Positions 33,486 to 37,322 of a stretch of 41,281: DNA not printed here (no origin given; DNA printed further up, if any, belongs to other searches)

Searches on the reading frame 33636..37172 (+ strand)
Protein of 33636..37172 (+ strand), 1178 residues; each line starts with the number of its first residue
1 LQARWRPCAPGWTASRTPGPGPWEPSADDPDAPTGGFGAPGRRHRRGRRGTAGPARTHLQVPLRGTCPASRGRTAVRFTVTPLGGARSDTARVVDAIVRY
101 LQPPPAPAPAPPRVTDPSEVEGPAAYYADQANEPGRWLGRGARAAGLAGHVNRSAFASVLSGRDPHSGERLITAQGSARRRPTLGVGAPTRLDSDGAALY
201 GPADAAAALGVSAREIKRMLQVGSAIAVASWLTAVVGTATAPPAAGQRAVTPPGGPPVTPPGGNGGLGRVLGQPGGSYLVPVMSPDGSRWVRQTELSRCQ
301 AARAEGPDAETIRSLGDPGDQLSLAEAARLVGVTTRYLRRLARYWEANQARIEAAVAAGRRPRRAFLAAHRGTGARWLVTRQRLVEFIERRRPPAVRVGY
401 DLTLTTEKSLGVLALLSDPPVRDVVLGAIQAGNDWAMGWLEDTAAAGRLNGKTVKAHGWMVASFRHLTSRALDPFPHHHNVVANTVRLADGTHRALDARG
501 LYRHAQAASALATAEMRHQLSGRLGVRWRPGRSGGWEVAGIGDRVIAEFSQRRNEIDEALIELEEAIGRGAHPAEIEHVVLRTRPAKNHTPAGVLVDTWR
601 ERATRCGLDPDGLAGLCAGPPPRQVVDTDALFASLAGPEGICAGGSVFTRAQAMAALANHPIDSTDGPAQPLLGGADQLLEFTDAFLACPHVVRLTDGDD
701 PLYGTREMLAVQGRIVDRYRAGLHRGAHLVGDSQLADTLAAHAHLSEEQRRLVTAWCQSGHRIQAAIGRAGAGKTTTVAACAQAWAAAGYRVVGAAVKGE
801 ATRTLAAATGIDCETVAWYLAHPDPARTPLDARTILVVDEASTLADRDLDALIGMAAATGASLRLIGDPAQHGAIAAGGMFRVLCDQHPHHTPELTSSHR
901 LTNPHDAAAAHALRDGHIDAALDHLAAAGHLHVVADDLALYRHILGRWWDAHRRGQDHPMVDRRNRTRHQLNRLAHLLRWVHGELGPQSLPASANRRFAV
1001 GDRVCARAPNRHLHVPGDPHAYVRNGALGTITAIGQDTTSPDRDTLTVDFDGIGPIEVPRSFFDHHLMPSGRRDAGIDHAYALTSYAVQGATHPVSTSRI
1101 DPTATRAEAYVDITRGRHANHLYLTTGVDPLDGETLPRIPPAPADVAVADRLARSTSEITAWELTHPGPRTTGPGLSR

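Call 7: search_protein_families(library=pfam, proteins=[window:33636-37172:+], max_evalue=0.01)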
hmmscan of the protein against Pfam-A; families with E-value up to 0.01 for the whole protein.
window:33636-37172:+ (1178 aa): 8 families
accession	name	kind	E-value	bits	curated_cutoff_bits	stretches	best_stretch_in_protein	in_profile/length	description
PF08751.17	TrwC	-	4.7e-60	204.1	25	2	349-605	45-285/286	TrwC relaxase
PF13604.12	AAA_30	-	4.8e-52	176.9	27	1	744-935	1-190/191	AAA domain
PF13245.12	AAA_19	-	2e-10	41.4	25.1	1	761-872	11-129/134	AAA domain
PF22232.2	TraI_hel_assoc_N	-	2.9e-08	34.7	27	1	768-866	1-98/99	TraI helicase-associated ssDNA bd, N-terminal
PF12728.13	HTH_17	-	0.00022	21.8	27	0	322-392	2-51/51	Helix-turn-helix domain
PF25199.1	nSTAND_NTPase5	-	0.0014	18.9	34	1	754-860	34-123/145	Novel STAND NTPase 5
PF01656.29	CbiA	-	0.0019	18.6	25.4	1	766-862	4-68/125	CobQ/CobB/MinD/ParA nucleotide binding domain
PF13338.12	AbiEi_4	-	0.0043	17.6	25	0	321-343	13-34/49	Transcriptional regulator, AbiEi antitoxin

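Call 25: find_homologous_proteins(query=window:33636-37172:+, max_evalue=1e-20)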
Query window:33636-37172:+ (1178 aa): 374 proteins with E <= 1e-20 among 8000 candidates; the best 120 are listed.
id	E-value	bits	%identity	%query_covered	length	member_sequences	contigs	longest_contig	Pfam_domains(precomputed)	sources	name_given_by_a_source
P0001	0.0e+0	2661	100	100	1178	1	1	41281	PF13604.13,PF13245.13,PF22232.3,PF08751.18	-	-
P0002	0.0e+0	1658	69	93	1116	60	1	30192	PF13604.13,PF13245.13,PF22232.3,PF08751.18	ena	-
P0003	0.0e+0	1653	70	93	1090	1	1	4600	PF12728.14,PF13604.13,PF13245.13,PF22232.3,PF08751.18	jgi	jgi:conjugative relaxase-like TrwC/TraI family protein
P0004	0.0e+0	1650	69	93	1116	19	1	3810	PF12728.14,PF13604.13,PF13245.13,PF22232.3,PF08751.18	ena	-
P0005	0.0e+0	1648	68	93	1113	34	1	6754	PF13604.13,PF13245.13,PF22232.3,PF08751.18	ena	-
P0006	0.0e+0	1648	68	93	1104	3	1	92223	PF13604.13,PF13245.13,PF22232.3,PF08751.18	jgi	-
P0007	0.0e+0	1643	69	93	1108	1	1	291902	PF12728.14,PF13604.13,PF13245.13,PF22232.3,PF08751.18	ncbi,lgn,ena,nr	ncbi:MAG: hypothetical protein EDR02_02020 [Actinobacteria bacterium]|nr:MAG: hypothetical protein E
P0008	0.0e+0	1637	69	93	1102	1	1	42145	PF13604.13,PF13245.13,PF22232.3,PF08751.18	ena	-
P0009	0.0e+0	1632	68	93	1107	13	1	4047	PF12728.14,PF13604.13,PF13245.13,PF22232.3,PF08751.18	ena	-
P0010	0.0e+0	1629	68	93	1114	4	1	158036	PF13604.13,PF13245.13,PF22232.3,PF08751.18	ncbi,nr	ncbi:MAG: relaxase domain-containing protein [Acidimicrobiales bacterium]|nr:relaxase domain-contain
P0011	0.0e+0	1627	68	93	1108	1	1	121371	PF12728.14,PF13604.13,PF13245.13,PF22232.3,PF08751.18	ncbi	-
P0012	0.0e+0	1626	68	92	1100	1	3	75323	PF13604.13,PF13245.13,PF22232.3,PF08751.18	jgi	jgi:conjugative relaxase-like TrwC/TraI family protein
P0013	0.0e+0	1624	68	93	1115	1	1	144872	PF13604.13,PF13245.13,PF22232.3,PF08751.18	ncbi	-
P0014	0.0e+0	1618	68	93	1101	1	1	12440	PF13604.13,PF13245.13,PF22232.3,PF08751.18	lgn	-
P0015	0.0e+0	1609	68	93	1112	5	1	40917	PF13604.13,PF13245.13,PF22232.3,PF08751.18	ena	-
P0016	0.0e+0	1608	67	93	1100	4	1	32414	PF13604.13,PF13245.13,PF22232.3,PF08751.18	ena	-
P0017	0.0e+0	1608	68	93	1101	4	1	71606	PF13604.13,PF13245.13,PF22232.3,PF08751.18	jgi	jgi:conjugative relaxase-like TrwC/TraI family protein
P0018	0.0e+0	1605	68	93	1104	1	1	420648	PF13604.13,PF13245.13,PF22232.3,PF08751.18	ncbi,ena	-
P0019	0.0e+0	1601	67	93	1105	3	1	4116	PF13604.13,PF13245.13,PF22232.3,PF08751.18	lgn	-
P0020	0.0e+0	1601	69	93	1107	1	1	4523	PF13604.13,PF13245.13,PF22232.3,PF08751.18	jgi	jgi:conjugative relaxase-like TrwC/TraI family protein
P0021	0.0e+0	1599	68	91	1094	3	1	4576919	PF13604.13,PF13245.13,PF22232.3,PF08751.18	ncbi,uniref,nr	ncbi:MobF family relaxase [Iamia majanohamensis]|uniref:MobF family relaxase n=1 Tax=Iamia majanoham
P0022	0.0e+0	1599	67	93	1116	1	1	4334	PF13604.13,PF13245.13,PF22232.3,PF08751.18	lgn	-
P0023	0.0e+0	1597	67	93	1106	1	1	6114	PF13604.13,PF13245.13,PF22232.3,PF08751.18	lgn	-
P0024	0.0e+0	1596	67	93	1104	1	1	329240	PF13604.13,PF13245.13,PF22232.3,PF08751.18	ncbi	ncbi:MAG: MobF family relaxase [Actinomycetota bacterium]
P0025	0.0e+0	1594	67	93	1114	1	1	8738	PF13604.13,PF13245.13,PF22232.3,PF08751.18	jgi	-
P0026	0.0e+0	1593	67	93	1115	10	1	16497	PF13604.13,PF13245.13,PF22232.3,PF08751.18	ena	-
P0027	0.0e+0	1585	67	93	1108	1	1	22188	PF13604.13,PF13245.13,PF22232.3,PF08751.18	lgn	-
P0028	0.0e+0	1582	67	93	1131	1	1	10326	PF13604.13,PF13245.13,PF22232.3,PF08751.18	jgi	jgi:conjugative relaxase-like TrwC/TraI family protein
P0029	0.0e+0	1582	67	93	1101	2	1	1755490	PF13604.13,PF13245.13,PF22232.3,PF08751.18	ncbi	-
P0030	0.0e+0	1581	68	93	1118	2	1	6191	PF13604.13,PF13245.13,PF22232.3,PF08751.18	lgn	-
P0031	0.0e+0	1579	67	93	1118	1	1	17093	PF13604.13,PF13245.13,PF22232.3,PF08751.18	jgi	jgi:conjugative relaxase-like TrwC/TraI family protein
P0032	0.0e+0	1572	67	93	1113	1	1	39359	PF13604.13,PF13245.13,PF22232.3,PF08751.18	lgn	-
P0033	0.0e+0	1570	66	93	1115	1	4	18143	PF13604.13,PF13245.13,PF22232.3,PF08751.18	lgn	-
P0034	0.0e+0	1569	66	93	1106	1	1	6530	PF13604.13,PF13245.13,PF22232.3,PF08751.18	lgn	-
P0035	0.0e+0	1569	67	93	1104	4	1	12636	PF12728.14,PF13604.13,PF13245.13,PF22232.3,PF08751.18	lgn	-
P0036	0.0e+0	1566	67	91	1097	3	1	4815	PF12728.14,PF13604.13,PF13245.13,PF22232.3,PF08751.18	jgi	jgi:conjugative relaxase-like TrwC/TraI family protein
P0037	0.0e+0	1565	66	93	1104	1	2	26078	PF13604.13,PF13245.13,PF22232.3,PF08751.18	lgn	-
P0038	0.0e+0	1564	65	93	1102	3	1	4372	PF13604.13,PF13245.13,PF22232.3,PF08751.18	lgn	-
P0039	0.0e+0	1562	66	92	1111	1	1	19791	PF13604.13,PF13245.13,PF22232.3,PF08751.18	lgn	-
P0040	0.0e+0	1561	67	93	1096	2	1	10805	PF13604.13,PF13245.13,PF22232.3,PF08751.18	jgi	-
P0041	0.0e+0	1558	66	93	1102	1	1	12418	PF13604.13,PF13245.13,PF22232.3,PF08751.18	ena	-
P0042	0.0e+0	1557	66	94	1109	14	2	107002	PF13604.13,PF13245.13,PF22232.3,PF08751.18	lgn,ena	-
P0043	0.0e+0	1551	67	93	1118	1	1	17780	PF13604.13,PF13245.13,PF22232.3,PF08751.18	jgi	-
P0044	0.0e+0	1541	66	94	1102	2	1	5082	PF13604.13,PF13245.13,PF22232.3,PF08751.18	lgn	-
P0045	0.0e+0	1540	66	94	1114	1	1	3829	PF13604.13,PF13245.13,PF22232.3,PF08751.18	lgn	-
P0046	0.0e+0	1539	66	93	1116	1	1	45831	PF13604.13,PF13245.13,PF22232.3,PF08751.18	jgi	-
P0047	0.0e+0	1538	66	93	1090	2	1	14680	PF13604.13,PF13245.13,PF22232.3,PF08751.18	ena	-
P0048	0.0e+0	1537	66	92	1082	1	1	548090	PF13604.13,PF13245.13,PF22232.3,PF08751.18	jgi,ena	-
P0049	0.0e+0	1535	65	95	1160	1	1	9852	PF13604.13,PF13245.13,PF22232.3,PF08751.18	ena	-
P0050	0.0e+0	1534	66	94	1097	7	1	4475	PF13604.13,PF13245.13,PF22232.3,PF08751.18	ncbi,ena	-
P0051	0.0e+0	1533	66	93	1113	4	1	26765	PF13604.13,PF13245.13,PF13401.13,PF22232.3,PF08751.18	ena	-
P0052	0.0e+0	1531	66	93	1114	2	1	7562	PF13604.13,PF13245.13,PF13401.13,PF22232.3,PF08751.18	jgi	jgi:conjugative relaxase-like TrwC/TraI family protein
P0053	0.0e+0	1530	65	93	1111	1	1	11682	PF13604.13,PF13245.13,PF13401.13,PF22232.3,PF08751.18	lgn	-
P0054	0.0e+0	1529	65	93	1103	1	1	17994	PF12728.14,PF13604.13,PF13245.13,PF22232.3,PF08751.18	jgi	jgi:conjugative relaxase-like TrwC/TraI family protein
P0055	0.0e+0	1529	67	93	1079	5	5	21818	PF13604.13,PF13245.13,PF22232.3,PF08751.18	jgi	jgi:conjugative relaxase-like TrwC/TraI family protein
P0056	0.0e+0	1529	65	93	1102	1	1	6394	PF13604.13,PF13245.13,PF22232.3,PF08751.18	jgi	-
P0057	0.0e+0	1528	66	93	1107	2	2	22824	PF13604.13,PF13245.13,PF22232.3,PF08751.18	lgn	-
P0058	0.0e+0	1527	66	93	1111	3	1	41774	PF13604.13,PF13245.13,PF22232.3,PF08751.18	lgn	-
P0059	0.0e+0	1527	66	92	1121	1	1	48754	PF13604.13,PF13245.13,PF22232.3,PF08751.18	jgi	-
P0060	0.0e+0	1526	65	93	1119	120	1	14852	PF13604.13,PF13245.13,PF22232.3,PF08751.18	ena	-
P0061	0.0e+0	1525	66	93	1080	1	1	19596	PF13604.13,PF13245.13,PF22232.3,PF08751.18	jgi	jgi:conjugative relaxase-like TrwC/TraI family protein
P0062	0.0e+0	1524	65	93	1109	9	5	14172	PF13604.13,PF13245.13,PF22232.3,PF08751.18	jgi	-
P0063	0.0e+0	1523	66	93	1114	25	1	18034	PF13604.13,PF13245.13,PF13401.13,PF22232.3,PF08751.18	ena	-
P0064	0.0e+0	1521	65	93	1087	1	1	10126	PF13604.13,PF13245.13,PF22232.3,PF08751.18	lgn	-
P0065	0.0e+0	1521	66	93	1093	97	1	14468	PF12728.14,PF13604.13,PF13245.13,PF22232.3,PF08751.18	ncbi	-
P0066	0.0e+0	1521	65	93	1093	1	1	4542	PF13604.13,PF13245.13,PF22232.3,PF08751.18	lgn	-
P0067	0.0e+0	1518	65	93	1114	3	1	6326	PF12728.14,PF13604.13,PF13245.13,PF13401.13,PF22232.3,PF08751.18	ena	-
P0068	0.0e+0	1515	64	93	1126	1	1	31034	PF13604.13,PF13245.13,PF22232.3,PF08751.18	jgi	jgi:conjugative relaxase-like TrwC/TraI family protein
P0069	0.0e+0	1514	66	93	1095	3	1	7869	PF13604.13,PF13245.13,PF22232.3,PF08751.18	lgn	-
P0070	0.0e+0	1512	66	93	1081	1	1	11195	PF13604.13,PF13245.13,PF22232.3,PF08751.18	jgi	jgi:conjugative relaxase-like TrwC/TraI family protein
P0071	0.0e+0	1512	65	93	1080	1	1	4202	PF13604.13,PF13245.13,PF22232.3,PF08751.18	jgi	jgi:conjugative relaxase-like TrwC/TraI family protein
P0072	0.0e+0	1511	65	93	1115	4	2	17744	PF13604.13,PF13245.13,PF22232.3,PF08751.18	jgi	jgi:conjugative relaxase-like TrwC/TraI family protein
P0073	0.0e+0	1509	64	94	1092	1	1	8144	PF13604.13,PF13245.13,PF22232.3,PF08751.18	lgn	-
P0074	0.0e+0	1506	65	93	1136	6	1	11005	PF13604.13,PF13245.13,PF22232.3,PF08751.18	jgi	jgi:conjugative relaxase-like TrwC/TraI family protein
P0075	0.0e+0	1502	65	93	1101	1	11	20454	PF13604.13,PF13245.13,PF22232.3,PF08751.18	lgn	-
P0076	0.0e+0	1502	64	92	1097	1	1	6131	PF13604.13,PF13245.13,PF22232.3,PF08751.18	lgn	-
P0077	0.0e+0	1500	66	93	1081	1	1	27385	PF13604.13,PF13245.13,PF22232.3,PF08751.18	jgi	jgi:conjugative relaxase-like TrwC/TraI family protein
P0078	0.0e+0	1498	64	93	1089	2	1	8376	PF13604.13,PF13245.13,PF22232.3,PF08751.18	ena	-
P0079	0.0e+0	1497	65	93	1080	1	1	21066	PF13604.13,PF13245.13,PF22232.3,PF08751.18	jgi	jgi:conjugative relaxase-like TrwC/TraI family protein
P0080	0.0e+0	1496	65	93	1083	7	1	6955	PF13604.13,PF13245.13,PF22232.3,PF08751.18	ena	-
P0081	0.0e+0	1494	64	93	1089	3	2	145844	PF12728.14,PF13604.13,PF13245.13,PF22232.3,PF08751.18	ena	-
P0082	0.0e+0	1493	65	93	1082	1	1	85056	PF13604.13,PF13245.13,PF22232.3,PF08751.18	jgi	jgi:conjugative relaxase-like TrwC/TraI family protein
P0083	0.0e+0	1493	64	93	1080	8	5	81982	PF13604.13,PF13245.13,PF22232.3,PF08751.18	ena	-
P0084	0.0e+0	1493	66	92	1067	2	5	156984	PF13604.13,PF13245.13,PF22232.3,PF08751.18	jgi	jgi:conjugative relaxase-like TrwC/TraI family protein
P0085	0.0e+0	1489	64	93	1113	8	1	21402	PF13604.13,PF13245.13,PF22232.3,PF08751.18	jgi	-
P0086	0.0e+0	1488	67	86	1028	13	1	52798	PF12728.14,PF13604.13,PF13245.13,PF13401.13,PF22232.3,PF08751.18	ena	-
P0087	0.0e+0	1488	68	87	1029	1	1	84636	PF13604.13,PF13245.13,PF22232.3,PF08751.18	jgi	jgi:conjugative relaxase-like TrwC/TraI family protein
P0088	0.0e+0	1483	64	93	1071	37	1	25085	PF13604.13,PF13245.13,PF22232.3,PF08751.18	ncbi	-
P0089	0.0e+0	1481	65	93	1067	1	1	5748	PF13604.13,PF13245.13,PF22232.3,PF08751.18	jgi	jgi:conjugative relaxase-like TrwC/TraI family protein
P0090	0.0e+0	1477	62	94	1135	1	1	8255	PF13604.13,PF13245.13,PF22232.3,PF08751.18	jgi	jgi:conjugative relaxase-like TrwC/TraI family protein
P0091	0.0e+0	1476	64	93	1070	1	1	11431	PF13604.13,PF13245.13,PF22232.3,PF08751.18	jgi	jgi:conjugative relaxase-like TrwC/TraI family protein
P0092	0.0e+0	1471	66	86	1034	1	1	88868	PF12728.14,PF13604.13,PF13245.13,PF22232.3,PF08751.18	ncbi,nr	ncbi:MAG: ATP-dependent RecD-like DNA helicase [Acidimicrobiales bacterium]|nr:ATP-dependent RecD-li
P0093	0.0e+0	1470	63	93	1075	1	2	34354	PF13604.13,PF13245.13,PF22232.3,PF08751.18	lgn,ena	-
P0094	0.0e+0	1469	62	94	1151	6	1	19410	PF13604.13,PF13245.13,PF22232.3,PF08751.18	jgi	jgi:conjugative relaxase-like TrwC/TraI family protein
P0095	0.0e+0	1465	65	93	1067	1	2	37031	PF13604.13,PF13245.13,PF22232.3,PF08751.18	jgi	jgi:conjugative relaxase-like TrwC/TraI family protein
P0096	0.0e+0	1461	63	92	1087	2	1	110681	PF13604.13,PF13245.13,PF22232.3,PF08751.18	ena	-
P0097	0.0e+0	1459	64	93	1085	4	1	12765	PF13604.13,PF13245.13,PF22232.3,PF08751.18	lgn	-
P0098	0.0e+0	1455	64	93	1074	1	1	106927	PF13604.13,PF13245.13,PF22232.3,PF08751.18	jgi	-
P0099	0.0e+0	1455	62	93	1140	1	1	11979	PF13604.13,PF13245.13,PF22232.3,PF08751.18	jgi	jgi:conjugative relaxase-like TrwC/TraI family protein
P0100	0.0e+0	1455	63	93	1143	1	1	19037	PF13604.13,PF13245.13,PF22232.3,PF08751.18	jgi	jgi:conjugative relaxase-like TrwC/TraI family protein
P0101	0.0e+0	1447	61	93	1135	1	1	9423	PF13604.13,PF13245.13,PF22232.3,PF08751.18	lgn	-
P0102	0.0e+0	1446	64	93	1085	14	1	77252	PF13604.13,PF13245.13,PF22232.3,PF08751.18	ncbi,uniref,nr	ncbi:relaxase domain-containing protein (plasmid) [Iamia sp. SCSIO 61187]|uniref:MobF family relaxas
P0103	0.0e+0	1441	64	93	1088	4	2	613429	PF13604.13,PF13245.13,PF22232.3,PF08751.18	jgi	jgi:conjugative relaxase-like TrwC/TraI family protein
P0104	0.0e+0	1440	64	94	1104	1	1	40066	PF13604.13,PF13245.13,PF22232.3,PF08751.18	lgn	-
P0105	0.0e+0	1440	63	93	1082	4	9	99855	PF13604.13,PF13245.13,PF22232.3,PF08751.18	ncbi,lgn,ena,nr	ncbi:MAG TPA: MobF family relaxase [Acidimicrobiales bacterium]|nr:MobF family relaxase [Acidimicrob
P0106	0.0e+0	1438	64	94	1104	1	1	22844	PF13604.13,PF13245.13,PF22232.3,PF08751.18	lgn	-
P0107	0.0e+0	1437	62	93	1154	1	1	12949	PF13604.13,PF13245.13,PF22232.3,PF08751.18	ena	-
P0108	0.0e+0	1431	63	93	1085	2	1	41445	PF13604.13,PF13245.13,PF22232.3,PF08751.18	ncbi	-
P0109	0.0e+0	1425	62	94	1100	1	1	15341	PF13604.13,PF13245.13,PF22232.3,PF08751.18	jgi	jgi:conjugative relaxase-like TrwC/TraI family protein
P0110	0.0e+0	1423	73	76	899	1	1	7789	PF13604.13,PF13245.13,PF22232.3,PF08751.18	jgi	jgi:conjugative relaxase-like TrwC/TraI family protein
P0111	0.0e+0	1422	62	93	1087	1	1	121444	PF13604.13,PF13245.13,PF22232.3,PF08751.18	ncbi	-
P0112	0.0e+0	1420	65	89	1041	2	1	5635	PF12728.14,PF13604.13,PF13245.13,PF22232.3,PF08751.18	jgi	jgi:conjugative relaxase-like TrwC/TraI family protein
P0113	0.0e+0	1411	63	93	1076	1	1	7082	PF13604.13,PF13245.13,PF22232.3,PF08751.18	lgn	-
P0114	0.0e+0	1405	66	83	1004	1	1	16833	PF13604.13,PF13245.13,PF22232.3,PF08751.18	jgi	-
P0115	0.0e+0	1403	71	76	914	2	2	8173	PF13604.13,PF13245.13,PF22232.3,PF08751.18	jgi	jgi:conjugative relaxase-like TrwC/TraI family protein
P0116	0.0e+0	1403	63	94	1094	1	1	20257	PF13604.13,PF13245.13,PF22232.3,PF08751.18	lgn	-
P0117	0.0e+0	1390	61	93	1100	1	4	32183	PF13604.13,PF13245.13,PF22232.3,PF08751.18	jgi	jgi:conjugative relaxase-like TrwC/TraI family protein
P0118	0.0e+0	1386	61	93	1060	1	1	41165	PF13604.13,PF13245.13,PF22232.3,PF08751.18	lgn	-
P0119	0.0e+0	1385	61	93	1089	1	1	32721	PF13604.13,PF13245.13,PF22232.3,PF08751.18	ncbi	-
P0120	0.0e+0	1383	61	92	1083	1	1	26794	PF13604.13,PF13245.13,PF22232.3,PF08751.18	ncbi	-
